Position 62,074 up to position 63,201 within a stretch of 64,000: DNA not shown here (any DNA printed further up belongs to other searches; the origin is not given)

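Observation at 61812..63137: Two-gene cassette (ParB/Srx-like protein + mini-GNAT) inserted into the conserved jag-mnmE junction, bracketed by direct repeats that duplicate the jag 3' end and terminator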

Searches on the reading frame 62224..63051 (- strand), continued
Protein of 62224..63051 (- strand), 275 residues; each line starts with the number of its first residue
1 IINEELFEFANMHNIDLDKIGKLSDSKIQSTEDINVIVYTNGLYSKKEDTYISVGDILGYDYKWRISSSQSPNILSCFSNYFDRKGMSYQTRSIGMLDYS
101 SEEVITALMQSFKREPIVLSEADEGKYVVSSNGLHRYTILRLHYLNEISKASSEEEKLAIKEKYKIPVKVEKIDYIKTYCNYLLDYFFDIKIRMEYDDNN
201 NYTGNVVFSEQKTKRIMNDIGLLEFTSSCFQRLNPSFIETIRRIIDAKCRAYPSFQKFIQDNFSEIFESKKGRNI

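Call 100: find_encoding_contigs(protein=P0001, flank=4000, max_places=6)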
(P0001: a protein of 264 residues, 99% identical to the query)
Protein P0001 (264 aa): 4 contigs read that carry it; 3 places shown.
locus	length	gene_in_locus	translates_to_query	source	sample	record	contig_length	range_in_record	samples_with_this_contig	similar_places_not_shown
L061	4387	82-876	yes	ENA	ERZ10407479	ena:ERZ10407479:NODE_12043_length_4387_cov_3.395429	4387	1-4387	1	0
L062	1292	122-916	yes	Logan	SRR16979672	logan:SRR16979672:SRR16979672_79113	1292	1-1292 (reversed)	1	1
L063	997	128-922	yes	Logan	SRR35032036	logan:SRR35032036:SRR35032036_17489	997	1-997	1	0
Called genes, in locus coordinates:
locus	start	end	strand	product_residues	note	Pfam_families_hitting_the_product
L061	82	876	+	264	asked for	-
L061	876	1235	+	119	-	PF00583:Acetyltransf_1, PF13673:Acetyltransf_10 (weak)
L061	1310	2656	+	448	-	PF10396:TrmE_N, PF08477:Roc (faint), PF12631:MnmE_helical, PF01926:MMR_HSR1, PF02421:FeoB_N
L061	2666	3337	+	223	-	PF00890:FAD_binding_2 (faint), PF01134:GIDA, PF07992:Pyr_redox_2 (weak), PF12831:FAD_oxidored (weak)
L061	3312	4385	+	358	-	?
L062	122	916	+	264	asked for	-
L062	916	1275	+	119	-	PF00583:Acetyltransf_1, PF13673:Acetyltransf_10 (weak)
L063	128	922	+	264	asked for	-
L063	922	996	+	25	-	?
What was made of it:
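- Checked: The same X-GNAT-mnmE arrangement is seen in three other samples (L061-L063, call 100).
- Occupied alleles occur in three further samples (call 100).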

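Call 105: find_related_loci(query=A2, collection=metagenome_contigs, flank=8000)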
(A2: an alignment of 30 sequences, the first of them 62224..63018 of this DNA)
Query A2 (264 aa) in metagenome_contigs; peptide patterns used: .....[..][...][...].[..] (x = any residue, [..] = any of these).
39 stretches matched a pattern; 21 encode a relative of the query (tblastn E <= 1e-3); 21 distinct loci.
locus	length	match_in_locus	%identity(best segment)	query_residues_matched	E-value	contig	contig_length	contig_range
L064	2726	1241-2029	53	2-264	3e-93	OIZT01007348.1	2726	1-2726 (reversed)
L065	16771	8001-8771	52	2-262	1e-87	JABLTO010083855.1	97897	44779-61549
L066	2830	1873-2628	44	2-255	3e-63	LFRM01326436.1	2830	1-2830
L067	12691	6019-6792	41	2-262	2e-55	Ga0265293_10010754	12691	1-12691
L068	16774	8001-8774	42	2-261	1e-54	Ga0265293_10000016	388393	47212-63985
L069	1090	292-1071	37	2-264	7e-53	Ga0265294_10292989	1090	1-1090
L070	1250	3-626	43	42-252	7e-51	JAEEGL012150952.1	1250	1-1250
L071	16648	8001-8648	41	2-208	1e-42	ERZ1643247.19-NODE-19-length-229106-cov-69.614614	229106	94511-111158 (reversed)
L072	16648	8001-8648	41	2-208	2e-42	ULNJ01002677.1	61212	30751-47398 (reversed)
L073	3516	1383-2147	37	4-255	3e-42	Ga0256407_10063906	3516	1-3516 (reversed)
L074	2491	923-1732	34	2-255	2e-40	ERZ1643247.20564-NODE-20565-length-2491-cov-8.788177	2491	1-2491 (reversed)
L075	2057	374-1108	36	14-256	4e-39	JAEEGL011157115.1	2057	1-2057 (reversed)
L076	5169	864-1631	33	4-262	4e-38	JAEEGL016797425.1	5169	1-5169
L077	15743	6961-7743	34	2-259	6e-38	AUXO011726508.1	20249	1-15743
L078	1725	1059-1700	37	2-215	5e-37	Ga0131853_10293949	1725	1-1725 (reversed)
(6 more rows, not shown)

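Call 112: search_protein_families(library=pfam, alignment_id=A8, max_evalue=1)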
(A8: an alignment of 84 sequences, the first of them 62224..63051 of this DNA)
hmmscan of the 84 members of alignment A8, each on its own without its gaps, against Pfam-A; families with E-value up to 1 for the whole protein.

A. member 1, window:62224-63051:- (275 aa): 0 families

B. families by the number of members that match (of 84 scanned): 68 families (the first 25 are shown)
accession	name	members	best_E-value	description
PF13026.12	DUF3887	1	0.00094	Protein of unknown function (DUF3887)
PF02582.19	DUF155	1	0.0033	RMND1/Sif2-Sif3/Mrx10, DUF155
PF18122.6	APC1_C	1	0.0042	Anaphase-promoting complex sub unit 1 C-terminal domain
PF24928.1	DUF7748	1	0.0042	Domain of unknown function (DUF7748)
PF04659.18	Arch_fla_DE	1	0.0047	Archaeal flagella protein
PF20288.3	MC2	1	0.0071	ABC-three component (ABC-3C) system Middle Component 2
PF18513.6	Pro_sub2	1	0.0079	Prodomain subtilisin 2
PF00302.23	CAT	1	0.011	Chloramphenicol acetyltransferase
PF23528.1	Microp_apicomplexa_15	1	0.013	Apicomplexa microprotein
PF08408.16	DNA_pol_B_3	1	0.014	DNA polymerase family B viral insert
PF05535.17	Chromadorea_ALT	1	0.014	Chromadorea ALT protein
PF00989.32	PAS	1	0.018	PAS fold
PF18065.6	PatG_C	1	0.021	PatG C-terminal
PF09971.14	DUF2206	1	0.021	Predicted membrane protein (DUF2206)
PF02206.23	WSN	1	0.025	Domain of unknown function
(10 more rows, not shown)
